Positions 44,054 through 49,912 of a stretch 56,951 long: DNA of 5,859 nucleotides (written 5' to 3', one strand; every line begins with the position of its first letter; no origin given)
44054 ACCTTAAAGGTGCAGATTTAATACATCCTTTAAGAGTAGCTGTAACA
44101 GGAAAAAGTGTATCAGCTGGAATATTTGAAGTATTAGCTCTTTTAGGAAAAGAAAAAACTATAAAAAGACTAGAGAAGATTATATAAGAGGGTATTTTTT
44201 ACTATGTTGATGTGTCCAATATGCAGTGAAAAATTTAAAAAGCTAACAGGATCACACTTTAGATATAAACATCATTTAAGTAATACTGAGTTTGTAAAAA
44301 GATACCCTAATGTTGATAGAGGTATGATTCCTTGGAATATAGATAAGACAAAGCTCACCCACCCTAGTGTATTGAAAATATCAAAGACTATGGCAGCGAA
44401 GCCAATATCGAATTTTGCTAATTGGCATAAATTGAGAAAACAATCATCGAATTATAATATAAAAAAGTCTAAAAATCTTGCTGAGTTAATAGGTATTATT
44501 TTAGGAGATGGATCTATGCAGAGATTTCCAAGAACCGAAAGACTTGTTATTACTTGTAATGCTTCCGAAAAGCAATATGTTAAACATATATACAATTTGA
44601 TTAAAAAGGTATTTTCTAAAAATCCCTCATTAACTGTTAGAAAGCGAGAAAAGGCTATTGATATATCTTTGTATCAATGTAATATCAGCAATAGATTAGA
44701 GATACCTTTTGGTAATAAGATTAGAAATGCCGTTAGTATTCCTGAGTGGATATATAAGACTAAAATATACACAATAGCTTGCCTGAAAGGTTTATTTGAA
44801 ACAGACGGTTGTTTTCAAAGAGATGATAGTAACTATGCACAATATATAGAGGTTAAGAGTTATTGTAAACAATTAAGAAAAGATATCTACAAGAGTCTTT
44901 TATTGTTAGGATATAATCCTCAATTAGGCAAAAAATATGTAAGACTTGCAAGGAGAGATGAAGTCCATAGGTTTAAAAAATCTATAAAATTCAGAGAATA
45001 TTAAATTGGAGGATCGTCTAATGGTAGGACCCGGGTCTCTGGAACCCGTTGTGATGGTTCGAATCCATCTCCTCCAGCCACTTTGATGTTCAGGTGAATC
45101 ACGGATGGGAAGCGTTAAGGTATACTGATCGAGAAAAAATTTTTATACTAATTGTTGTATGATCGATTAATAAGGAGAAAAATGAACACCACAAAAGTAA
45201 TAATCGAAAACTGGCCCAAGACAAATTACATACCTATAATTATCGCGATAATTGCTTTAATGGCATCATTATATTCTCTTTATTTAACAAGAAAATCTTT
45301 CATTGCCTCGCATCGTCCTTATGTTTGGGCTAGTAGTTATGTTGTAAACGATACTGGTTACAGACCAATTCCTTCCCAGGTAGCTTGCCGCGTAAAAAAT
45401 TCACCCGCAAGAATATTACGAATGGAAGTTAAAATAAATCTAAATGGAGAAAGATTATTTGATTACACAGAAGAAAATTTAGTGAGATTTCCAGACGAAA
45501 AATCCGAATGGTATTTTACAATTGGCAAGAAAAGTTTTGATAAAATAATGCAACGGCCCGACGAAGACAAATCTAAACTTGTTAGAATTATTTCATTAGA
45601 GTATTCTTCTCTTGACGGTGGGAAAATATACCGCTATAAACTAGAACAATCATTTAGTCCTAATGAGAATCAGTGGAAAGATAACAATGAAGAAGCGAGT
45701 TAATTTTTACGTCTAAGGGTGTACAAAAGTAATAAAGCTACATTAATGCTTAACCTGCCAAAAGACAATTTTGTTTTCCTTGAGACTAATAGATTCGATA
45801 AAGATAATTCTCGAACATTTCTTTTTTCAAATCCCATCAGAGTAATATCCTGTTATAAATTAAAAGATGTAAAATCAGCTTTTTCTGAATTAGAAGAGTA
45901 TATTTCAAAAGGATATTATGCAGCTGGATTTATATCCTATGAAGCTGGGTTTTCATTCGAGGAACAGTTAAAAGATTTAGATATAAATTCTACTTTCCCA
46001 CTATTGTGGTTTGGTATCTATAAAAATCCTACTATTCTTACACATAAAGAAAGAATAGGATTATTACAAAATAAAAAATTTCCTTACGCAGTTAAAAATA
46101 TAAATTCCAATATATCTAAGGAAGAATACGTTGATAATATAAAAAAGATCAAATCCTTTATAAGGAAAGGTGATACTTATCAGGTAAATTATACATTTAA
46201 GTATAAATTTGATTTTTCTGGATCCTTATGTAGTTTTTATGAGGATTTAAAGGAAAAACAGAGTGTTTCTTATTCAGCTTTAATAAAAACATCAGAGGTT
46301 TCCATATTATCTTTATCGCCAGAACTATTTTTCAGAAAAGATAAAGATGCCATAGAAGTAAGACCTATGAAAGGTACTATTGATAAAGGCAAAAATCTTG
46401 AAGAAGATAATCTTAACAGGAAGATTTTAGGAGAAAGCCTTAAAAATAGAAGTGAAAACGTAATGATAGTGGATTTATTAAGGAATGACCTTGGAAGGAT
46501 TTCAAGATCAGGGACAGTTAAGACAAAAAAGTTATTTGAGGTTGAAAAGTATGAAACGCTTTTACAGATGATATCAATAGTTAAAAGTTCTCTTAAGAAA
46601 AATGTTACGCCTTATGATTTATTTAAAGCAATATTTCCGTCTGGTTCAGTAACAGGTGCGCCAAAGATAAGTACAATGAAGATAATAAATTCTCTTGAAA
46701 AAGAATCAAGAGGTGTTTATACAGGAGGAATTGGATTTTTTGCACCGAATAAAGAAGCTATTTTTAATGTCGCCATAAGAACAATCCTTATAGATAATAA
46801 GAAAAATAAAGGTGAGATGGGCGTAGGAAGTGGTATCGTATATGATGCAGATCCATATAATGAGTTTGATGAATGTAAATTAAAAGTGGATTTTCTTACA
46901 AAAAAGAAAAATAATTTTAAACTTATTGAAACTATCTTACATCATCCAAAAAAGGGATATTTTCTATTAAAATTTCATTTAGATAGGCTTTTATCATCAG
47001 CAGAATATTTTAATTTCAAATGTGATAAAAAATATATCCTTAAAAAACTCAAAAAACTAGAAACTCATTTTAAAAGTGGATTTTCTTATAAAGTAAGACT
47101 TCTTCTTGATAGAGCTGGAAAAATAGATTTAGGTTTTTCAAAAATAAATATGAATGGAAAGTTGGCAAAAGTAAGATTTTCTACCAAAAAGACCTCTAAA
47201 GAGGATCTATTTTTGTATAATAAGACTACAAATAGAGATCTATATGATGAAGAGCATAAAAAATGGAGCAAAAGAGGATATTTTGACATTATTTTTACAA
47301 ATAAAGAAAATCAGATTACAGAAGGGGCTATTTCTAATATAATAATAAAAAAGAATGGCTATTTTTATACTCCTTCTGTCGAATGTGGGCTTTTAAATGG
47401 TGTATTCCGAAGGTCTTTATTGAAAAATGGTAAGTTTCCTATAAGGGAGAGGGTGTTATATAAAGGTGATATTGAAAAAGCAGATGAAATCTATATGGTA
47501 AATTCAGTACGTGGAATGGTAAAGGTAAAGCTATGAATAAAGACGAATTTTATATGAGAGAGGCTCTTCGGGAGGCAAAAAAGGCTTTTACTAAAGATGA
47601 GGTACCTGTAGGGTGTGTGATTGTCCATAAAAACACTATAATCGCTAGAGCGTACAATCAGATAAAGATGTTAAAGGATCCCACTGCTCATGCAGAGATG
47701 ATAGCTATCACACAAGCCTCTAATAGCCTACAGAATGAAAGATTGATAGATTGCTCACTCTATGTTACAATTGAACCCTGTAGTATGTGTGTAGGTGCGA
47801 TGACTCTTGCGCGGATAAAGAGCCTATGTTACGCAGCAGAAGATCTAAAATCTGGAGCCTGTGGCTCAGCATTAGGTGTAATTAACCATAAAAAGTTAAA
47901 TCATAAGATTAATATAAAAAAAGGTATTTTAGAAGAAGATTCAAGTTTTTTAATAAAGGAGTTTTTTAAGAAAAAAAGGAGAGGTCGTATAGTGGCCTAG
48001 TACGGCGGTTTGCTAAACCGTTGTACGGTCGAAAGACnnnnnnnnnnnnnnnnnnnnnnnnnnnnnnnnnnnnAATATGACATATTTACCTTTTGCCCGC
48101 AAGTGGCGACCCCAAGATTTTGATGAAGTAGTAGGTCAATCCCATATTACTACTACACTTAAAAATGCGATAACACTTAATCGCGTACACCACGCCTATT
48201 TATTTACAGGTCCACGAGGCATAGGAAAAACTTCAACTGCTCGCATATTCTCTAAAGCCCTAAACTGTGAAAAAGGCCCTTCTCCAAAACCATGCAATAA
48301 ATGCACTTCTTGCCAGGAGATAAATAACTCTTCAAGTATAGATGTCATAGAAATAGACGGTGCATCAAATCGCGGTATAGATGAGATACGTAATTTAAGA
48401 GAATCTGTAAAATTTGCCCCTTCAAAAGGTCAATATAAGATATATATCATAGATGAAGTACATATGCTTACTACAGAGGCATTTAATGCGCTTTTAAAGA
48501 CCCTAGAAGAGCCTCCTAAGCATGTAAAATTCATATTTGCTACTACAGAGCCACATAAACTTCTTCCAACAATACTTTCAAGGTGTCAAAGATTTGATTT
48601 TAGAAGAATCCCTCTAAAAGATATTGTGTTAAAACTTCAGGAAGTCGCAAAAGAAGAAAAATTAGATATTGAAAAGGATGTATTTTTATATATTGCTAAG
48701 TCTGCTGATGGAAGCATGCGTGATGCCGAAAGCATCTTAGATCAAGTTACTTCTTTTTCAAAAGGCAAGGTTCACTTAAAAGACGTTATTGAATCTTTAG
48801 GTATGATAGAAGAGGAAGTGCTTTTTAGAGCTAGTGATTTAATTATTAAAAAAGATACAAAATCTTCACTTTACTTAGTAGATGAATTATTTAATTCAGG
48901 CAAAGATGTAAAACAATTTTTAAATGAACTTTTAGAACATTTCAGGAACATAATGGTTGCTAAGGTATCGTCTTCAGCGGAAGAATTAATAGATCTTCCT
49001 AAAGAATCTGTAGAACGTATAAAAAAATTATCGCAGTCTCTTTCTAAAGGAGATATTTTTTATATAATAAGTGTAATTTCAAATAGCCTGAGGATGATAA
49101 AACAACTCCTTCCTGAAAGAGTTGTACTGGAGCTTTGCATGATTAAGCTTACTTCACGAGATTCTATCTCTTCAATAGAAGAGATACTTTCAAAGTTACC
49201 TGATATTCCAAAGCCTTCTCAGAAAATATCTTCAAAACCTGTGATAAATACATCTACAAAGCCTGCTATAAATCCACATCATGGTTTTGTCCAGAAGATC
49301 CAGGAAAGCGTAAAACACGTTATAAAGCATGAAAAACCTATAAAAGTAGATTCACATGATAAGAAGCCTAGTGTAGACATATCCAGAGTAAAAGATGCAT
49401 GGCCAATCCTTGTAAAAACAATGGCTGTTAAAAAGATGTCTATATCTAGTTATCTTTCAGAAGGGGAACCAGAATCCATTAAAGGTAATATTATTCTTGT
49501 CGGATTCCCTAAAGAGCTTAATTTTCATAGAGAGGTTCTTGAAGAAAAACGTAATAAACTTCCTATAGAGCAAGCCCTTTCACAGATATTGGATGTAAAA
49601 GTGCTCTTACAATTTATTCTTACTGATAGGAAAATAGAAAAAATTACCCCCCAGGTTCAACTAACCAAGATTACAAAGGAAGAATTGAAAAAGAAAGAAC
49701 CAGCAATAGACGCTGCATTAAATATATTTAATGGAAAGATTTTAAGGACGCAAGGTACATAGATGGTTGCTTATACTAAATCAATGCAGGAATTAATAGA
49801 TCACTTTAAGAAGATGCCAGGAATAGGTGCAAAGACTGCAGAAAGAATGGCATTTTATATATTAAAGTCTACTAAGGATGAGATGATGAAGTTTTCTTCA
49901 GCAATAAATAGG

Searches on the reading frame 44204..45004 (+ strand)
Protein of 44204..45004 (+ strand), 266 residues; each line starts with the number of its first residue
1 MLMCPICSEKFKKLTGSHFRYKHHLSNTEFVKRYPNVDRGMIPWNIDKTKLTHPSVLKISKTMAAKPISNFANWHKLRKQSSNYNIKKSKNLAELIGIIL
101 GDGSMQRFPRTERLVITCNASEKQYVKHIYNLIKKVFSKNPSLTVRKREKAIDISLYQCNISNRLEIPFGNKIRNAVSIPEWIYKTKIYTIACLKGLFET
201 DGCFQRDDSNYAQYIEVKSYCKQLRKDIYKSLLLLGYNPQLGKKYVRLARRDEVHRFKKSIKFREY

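Call 8: search_protein_families(library=pfam, proteins=[window:44204-45004:+])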
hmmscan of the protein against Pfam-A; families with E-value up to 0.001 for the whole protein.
window:44204-45004:+ (266 aa): 3 families
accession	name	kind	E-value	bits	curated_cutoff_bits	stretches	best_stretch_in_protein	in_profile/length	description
PF14528.11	LAGLIDADG_3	-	8.6e-10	39.2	22.5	1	192-261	5-81/82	LAGLIDADG-like domain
PF10298.14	WhiA_N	-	3.9e-06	27.3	23.4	1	89-163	2-74/86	WhiA N-terminal LAGLIDADG-like domain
PF03161.18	LAGLIDADG_2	-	4.7e-06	27.1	25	1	95-162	4-76/168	LAGLIDADG DNA endonuclease family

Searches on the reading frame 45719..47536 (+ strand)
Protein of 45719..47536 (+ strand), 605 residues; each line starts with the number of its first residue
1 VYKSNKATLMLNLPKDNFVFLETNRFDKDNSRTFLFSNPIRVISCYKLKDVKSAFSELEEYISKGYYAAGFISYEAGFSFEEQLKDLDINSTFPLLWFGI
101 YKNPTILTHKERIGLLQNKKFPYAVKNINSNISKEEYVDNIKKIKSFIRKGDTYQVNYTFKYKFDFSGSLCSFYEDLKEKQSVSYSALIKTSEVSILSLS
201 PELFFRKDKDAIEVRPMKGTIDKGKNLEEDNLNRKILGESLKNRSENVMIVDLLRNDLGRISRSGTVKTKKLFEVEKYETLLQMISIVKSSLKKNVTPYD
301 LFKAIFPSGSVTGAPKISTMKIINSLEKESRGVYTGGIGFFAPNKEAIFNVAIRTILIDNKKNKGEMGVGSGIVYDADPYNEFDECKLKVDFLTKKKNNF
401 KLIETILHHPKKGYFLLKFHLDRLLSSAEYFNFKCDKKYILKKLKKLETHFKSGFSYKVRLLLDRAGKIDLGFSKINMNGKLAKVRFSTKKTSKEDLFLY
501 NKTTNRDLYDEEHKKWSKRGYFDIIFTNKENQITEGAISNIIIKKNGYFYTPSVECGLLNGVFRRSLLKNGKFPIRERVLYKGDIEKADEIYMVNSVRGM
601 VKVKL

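Call 8: search_protein_families(library=pfam, proteins=[window:45719-47536:+])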
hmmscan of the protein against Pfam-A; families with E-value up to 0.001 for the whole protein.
window:45719-47536:+ (605 aa): 2 families
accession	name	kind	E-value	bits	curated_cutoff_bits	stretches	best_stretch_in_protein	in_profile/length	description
PF00425.24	Chorismate_bind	-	2.8e-79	266.8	27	1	134-389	2-257/257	chorismate binding enzyme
PF01063.24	Aminotran_4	-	4.8e-40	138.2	28.5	1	402-604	2-221/223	Amino-transferase class IV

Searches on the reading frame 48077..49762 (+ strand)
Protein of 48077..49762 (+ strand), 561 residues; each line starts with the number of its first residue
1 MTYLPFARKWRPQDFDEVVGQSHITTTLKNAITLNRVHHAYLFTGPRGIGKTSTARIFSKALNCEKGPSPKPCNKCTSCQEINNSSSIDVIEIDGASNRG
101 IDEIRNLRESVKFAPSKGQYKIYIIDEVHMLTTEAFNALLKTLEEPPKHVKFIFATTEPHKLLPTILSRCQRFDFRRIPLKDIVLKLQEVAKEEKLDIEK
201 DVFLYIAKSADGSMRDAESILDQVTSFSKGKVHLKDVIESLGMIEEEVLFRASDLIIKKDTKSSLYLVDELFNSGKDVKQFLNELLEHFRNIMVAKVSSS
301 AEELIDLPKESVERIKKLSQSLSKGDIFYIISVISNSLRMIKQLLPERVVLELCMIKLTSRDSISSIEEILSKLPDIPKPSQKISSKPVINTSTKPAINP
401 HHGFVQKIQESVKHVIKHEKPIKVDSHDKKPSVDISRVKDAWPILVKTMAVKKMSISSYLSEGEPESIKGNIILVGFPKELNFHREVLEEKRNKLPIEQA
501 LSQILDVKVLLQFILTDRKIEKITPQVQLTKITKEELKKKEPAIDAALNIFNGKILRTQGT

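Call 8: search_protein_families(library=pfam, proteins=[window:48077-49762:+])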
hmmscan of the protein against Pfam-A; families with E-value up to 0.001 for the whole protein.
window:48077-49762:+ (561 aa): 13 families
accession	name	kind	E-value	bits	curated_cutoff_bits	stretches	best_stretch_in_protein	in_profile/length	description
PF13177.12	DNA_pol3_delta2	-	1.6e-49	168.4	27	1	21-177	2-159/161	DNA polymerase III, delta subunit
PF12169.13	DNA_pol3_gamma3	-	3.6e-15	56.4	24.4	1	233-373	2-142/143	DNA polymerase III subunits gamma and tau domain III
PF00004.35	AAA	-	9.3e-14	52.4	21.2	1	42-174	2-124/131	ATPase family associated with various cellular activities (AAA)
PF22608.2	DNAX_ATPase_lid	-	1.4e-11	44.4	27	1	183-230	2-49/49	DNA polymerase III clamp loader subunit, ATPase lid domain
PF20964.2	DnaX_C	-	5e-09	36.6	26.2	1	432-520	6-92/113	DNA polymerase III subunit tau, C-terminal domain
PF07728.20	AAA_5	-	9.5e-09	35.8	22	1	42-145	3-92/139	AAA domain (dynein-related subfamily)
PF05496.18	RuvB_N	-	2.8e-07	30.8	27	1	11-65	2-60/159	Holliday junction DNA helicase RuvB P-loop domain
PF13173.12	AAA_14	-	3.9e-07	30.6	27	1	39-166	3-107/129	AAA domain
PF13401.12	AAA_22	-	2.2e-06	28.4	27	1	41-157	8-123/130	AAA domain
PF21960.2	RCF1-5-like_lid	-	3.3e-05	24.2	27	1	187-217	3-34/43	RCF1/5-like, AAA+ ATPase lid domain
PF20720.3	nSTAND3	-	0.0004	20.6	27.2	0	25-88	4-46/155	Novel STAND NTPase 3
PF12775.13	AAA_7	-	0.00042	20.3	25.8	0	34-138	29-119/181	P-loop containing dynein motor region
PF13479.12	AAA_24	-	0.00055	20.3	27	0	42-137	6-82/195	AAA domain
